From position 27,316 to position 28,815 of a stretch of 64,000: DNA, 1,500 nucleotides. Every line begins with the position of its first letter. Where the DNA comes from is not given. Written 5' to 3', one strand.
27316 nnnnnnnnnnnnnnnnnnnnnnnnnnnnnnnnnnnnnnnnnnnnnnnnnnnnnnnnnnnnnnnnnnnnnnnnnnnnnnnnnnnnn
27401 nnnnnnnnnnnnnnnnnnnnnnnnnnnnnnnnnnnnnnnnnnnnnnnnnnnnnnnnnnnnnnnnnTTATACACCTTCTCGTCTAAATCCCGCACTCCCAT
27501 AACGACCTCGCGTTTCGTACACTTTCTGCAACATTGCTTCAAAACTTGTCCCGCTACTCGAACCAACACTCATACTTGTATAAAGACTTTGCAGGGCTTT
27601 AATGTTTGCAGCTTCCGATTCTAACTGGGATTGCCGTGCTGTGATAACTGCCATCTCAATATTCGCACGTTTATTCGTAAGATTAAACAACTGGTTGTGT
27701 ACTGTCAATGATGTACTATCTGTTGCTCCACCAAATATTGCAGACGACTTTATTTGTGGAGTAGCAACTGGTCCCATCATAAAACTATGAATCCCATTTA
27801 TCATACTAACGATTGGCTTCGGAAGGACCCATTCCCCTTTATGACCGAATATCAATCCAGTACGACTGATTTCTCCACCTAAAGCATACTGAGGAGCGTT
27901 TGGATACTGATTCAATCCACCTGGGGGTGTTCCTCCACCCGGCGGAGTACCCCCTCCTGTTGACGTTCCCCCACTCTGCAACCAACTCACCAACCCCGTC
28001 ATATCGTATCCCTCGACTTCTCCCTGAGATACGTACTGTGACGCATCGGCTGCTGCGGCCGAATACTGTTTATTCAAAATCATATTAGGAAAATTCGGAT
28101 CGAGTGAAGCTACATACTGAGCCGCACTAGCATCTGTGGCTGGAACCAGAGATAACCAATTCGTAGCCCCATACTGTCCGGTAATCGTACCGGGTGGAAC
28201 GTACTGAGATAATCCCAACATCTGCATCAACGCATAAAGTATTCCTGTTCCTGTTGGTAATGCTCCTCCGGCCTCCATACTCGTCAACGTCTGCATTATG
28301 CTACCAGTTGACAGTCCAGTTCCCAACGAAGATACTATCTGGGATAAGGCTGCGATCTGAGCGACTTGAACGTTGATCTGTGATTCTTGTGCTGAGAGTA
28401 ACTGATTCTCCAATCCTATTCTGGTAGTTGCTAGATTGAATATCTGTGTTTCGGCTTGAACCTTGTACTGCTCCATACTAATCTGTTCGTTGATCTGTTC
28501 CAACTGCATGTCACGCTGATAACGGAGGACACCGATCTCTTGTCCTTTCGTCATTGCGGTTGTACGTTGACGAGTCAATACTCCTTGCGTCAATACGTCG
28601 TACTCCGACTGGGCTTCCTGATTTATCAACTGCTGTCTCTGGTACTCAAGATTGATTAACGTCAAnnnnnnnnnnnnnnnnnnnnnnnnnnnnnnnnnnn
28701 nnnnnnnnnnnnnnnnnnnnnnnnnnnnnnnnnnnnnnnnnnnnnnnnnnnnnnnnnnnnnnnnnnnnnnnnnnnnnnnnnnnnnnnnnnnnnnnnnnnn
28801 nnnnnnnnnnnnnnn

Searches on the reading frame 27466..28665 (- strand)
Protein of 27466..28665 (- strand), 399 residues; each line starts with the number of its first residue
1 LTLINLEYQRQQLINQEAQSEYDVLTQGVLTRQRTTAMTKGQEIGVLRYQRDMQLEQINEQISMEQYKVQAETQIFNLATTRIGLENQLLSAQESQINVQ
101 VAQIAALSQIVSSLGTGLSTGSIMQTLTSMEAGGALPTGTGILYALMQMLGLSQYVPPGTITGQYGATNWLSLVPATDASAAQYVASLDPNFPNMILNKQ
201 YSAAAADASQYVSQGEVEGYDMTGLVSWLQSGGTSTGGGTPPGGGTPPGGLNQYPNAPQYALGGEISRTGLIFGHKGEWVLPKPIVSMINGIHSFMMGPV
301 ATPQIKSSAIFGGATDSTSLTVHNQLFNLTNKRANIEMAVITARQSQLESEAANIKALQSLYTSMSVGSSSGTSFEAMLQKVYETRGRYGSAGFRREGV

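Call 15: find_related_loci(query=window:27466-28665:-, collection=viral_contigs, flank=6000)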
Query window:27466-28665:- (399 aa) in viral_contigs; peptide patterns used: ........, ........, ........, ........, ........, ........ (x = any residue, [..] = any of these).
3 stretches matched a pattern; 1 encode a relative of the query (tblastn E <= 1e-3); 1 distinct loci.
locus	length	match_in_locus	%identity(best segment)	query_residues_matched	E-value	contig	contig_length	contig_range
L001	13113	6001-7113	56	2-397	2e-131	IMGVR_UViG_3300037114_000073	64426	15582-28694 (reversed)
